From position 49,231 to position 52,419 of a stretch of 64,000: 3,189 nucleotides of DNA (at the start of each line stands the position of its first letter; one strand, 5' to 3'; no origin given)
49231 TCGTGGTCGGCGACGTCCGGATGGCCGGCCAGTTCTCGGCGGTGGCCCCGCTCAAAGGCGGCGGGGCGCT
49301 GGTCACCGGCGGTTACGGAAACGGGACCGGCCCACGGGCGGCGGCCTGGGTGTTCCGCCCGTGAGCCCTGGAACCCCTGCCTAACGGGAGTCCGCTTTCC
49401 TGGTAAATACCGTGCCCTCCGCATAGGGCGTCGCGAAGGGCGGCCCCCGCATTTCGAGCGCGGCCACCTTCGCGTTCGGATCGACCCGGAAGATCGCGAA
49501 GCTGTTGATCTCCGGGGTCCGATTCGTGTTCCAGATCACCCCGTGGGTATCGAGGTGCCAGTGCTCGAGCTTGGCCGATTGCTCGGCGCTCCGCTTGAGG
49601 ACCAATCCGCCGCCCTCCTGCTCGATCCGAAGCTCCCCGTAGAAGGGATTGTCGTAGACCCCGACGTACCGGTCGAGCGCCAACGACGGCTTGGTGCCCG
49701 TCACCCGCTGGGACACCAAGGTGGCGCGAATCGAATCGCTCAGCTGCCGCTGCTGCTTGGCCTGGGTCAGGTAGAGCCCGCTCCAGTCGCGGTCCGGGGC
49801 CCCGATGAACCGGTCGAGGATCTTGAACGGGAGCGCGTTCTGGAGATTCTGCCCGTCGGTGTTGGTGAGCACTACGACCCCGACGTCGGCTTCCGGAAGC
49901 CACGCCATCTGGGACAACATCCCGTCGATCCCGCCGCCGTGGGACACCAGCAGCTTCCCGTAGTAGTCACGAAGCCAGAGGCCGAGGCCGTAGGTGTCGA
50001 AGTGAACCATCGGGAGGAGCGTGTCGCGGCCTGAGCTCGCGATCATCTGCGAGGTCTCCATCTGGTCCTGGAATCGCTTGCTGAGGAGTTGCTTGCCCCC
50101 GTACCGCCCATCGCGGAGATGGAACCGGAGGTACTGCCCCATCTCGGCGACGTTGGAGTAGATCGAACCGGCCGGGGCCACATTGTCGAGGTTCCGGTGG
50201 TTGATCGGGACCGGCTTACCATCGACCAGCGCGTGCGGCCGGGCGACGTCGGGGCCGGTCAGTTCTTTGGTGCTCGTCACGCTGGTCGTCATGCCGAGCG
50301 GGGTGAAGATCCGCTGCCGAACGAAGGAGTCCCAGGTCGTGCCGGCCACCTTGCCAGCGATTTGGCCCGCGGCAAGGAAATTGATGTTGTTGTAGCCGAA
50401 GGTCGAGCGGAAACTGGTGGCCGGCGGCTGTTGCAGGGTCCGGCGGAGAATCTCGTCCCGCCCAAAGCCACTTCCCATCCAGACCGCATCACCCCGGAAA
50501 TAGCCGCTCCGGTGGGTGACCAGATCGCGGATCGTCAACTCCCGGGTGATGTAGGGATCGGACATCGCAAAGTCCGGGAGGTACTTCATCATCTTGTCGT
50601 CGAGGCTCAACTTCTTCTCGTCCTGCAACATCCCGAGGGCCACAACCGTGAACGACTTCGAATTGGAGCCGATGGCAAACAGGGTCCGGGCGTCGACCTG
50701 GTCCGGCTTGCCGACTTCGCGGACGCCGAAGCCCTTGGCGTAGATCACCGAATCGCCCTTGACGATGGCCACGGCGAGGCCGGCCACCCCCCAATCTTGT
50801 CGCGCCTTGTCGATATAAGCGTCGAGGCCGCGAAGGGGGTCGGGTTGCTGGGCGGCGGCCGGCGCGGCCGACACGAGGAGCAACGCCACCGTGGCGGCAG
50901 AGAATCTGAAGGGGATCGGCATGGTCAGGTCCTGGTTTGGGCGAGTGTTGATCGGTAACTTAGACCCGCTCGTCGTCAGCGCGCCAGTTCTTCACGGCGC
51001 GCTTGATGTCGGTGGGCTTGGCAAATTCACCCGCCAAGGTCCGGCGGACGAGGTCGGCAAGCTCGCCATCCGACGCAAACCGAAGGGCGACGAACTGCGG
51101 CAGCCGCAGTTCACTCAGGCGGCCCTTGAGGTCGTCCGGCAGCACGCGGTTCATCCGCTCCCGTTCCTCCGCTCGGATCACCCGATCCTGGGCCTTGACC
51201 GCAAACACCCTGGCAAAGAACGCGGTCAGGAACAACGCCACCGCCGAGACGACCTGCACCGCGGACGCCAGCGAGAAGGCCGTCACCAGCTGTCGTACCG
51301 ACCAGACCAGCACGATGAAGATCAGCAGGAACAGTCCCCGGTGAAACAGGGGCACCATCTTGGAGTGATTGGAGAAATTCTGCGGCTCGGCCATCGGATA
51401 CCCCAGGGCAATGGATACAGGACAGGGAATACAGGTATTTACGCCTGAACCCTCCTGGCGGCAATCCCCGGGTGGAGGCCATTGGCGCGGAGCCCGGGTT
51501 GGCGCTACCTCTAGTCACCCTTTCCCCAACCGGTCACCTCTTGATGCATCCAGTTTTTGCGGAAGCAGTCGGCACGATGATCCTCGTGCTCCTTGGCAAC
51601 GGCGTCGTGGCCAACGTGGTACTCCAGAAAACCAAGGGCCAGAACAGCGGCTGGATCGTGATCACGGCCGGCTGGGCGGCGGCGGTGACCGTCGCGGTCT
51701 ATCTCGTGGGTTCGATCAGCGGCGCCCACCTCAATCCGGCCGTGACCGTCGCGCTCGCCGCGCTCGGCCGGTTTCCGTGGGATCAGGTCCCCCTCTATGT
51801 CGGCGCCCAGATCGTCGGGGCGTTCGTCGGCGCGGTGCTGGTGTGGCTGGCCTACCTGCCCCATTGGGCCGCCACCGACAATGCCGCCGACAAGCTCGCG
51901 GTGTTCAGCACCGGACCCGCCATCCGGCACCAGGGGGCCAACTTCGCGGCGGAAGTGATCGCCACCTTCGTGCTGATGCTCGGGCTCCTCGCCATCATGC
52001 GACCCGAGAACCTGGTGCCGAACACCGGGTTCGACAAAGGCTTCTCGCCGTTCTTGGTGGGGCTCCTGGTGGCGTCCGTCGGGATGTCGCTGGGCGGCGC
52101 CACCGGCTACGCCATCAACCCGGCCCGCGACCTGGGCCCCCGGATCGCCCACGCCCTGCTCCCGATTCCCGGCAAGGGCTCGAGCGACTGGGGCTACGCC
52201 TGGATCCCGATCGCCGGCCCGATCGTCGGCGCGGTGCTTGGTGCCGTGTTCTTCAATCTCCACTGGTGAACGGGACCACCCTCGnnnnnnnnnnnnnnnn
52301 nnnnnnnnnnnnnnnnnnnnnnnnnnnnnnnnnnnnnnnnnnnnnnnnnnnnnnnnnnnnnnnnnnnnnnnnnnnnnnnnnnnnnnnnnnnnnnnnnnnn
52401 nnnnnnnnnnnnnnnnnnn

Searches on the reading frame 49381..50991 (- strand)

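Call 60: search_protein_families(library=pfam, proteins=[window:49381-50991:-], max_evalue=0.0001)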
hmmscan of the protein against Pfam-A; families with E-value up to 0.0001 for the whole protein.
window:49381-50991:- (536 aa): 2 families
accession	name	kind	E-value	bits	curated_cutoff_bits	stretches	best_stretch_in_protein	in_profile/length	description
PF00144.29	Beta-lactamase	-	9.4e-61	206.2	27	1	57-381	2-313/329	Beta-lactamase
PF11954.13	DUF3471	-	3.5e-15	56.7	29.3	1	429-515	2-89/103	Domain of unknown function (DUF3471)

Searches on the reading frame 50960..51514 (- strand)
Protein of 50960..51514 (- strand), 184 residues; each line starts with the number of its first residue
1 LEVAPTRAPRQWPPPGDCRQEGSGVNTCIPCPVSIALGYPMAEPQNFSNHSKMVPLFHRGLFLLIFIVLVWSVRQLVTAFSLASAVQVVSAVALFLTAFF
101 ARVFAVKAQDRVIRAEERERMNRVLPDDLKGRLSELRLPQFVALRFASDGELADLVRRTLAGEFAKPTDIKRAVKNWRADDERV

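Call 47: search_protein_families(library=pfam, proteins=[window:50960-51514:-], max_evalue=0.001)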
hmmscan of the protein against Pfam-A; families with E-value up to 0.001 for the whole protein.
window:50960-51514:- (184 aa): 1 family
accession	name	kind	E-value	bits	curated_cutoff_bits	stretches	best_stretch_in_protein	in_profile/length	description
PF20136.4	DUF6526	-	2.2e-39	135.2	23.7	1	43-184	2-145/145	Family of unknown function (DUF6526)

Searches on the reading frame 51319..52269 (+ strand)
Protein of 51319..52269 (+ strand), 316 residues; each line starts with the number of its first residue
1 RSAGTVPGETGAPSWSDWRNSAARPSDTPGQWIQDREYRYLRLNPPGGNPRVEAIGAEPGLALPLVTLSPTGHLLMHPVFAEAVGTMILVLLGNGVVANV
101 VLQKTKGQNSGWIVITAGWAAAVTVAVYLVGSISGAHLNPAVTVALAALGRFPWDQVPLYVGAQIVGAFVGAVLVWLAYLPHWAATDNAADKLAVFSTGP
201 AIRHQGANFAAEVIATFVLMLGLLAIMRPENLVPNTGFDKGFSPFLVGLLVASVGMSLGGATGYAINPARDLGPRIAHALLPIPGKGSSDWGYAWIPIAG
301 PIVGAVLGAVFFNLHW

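Call 60: search_protein_families(library=pfam, proteins=[window:51319-52269:+], max_evalue=0.0001)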
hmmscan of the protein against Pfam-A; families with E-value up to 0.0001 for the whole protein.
window:51319-52269:+ (316 aa): 1 family
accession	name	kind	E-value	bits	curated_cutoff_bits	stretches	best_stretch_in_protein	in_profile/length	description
PF00230.25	MIP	-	2.2e-45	155.6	25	1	77-311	9-221/222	Major intrinsic protein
